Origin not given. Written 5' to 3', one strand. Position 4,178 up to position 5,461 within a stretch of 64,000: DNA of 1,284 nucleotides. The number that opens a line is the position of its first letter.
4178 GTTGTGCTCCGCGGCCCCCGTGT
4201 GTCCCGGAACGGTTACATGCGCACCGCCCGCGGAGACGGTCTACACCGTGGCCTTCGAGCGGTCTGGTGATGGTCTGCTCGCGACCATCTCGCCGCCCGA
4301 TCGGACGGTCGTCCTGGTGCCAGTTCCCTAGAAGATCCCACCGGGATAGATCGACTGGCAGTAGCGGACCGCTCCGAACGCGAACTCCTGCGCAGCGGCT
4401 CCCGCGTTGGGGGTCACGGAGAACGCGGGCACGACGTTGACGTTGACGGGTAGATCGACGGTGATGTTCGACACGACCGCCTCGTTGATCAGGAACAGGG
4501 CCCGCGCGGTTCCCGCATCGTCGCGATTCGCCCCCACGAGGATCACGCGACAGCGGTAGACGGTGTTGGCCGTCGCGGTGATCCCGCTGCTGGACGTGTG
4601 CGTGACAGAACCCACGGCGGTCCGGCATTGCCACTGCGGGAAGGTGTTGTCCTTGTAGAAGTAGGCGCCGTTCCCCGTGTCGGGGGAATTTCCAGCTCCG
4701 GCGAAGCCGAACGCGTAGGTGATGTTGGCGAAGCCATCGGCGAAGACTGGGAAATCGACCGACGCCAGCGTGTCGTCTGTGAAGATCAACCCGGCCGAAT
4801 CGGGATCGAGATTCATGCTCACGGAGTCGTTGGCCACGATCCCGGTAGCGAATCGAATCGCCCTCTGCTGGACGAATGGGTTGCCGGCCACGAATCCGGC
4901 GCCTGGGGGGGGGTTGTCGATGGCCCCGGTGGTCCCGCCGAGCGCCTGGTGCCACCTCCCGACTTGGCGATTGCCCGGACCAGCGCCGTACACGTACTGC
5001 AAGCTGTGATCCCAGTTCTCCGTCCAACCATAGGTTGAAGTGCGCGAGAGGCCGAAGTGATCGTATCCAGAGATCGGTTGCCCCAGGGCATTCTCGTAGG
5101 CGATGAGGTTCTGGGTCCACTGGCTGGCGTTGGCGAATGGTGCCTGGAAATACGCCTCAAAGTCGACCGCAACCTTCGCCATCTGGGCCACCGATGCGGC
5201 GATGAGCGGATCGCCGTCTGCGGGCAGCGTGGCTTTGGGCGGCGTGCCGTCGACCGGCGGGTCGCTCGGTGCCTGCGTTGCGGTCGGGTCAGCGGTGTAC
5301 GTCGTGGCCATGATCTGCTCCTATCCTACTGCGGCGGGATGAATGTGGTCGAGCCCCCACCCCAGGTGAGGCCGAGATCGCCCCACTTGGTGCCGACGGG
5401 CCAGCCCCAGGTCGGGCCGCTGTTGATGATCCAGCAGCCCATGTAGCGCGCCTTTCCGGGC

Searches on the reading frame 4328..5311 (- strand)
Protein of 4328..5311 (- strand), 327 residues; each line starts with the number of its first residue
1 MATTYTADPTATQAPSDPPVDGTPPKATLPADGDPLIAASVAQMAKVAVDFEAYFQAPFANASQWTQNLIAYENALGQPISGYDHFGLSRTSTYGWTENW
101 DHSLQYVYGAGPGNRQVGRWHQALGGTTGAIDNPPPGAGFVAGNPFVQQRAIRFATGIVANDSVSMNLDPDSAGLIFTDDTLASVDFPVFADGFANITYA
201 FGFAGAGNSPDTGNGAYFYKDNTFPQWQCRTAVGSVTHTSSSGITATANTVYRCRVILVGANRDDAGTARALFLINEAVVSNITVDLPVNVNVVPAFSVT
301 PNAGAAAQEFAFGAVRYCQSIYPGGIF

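Call 103: search_protein_families(library=pfam, proteins=[window:4328-5311:-], max_evalue=0.05)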
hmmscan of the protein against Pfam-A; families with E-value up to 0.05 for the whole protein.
window:4328-5311:- (327 aa): 1 family
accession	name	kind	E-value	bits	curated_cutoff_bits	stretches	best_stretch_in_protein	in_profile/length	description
PF22237.3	SO2946-like_C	-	0.0011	19.5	27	1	201-260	54-110/163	SO2946-like, C-terminal domain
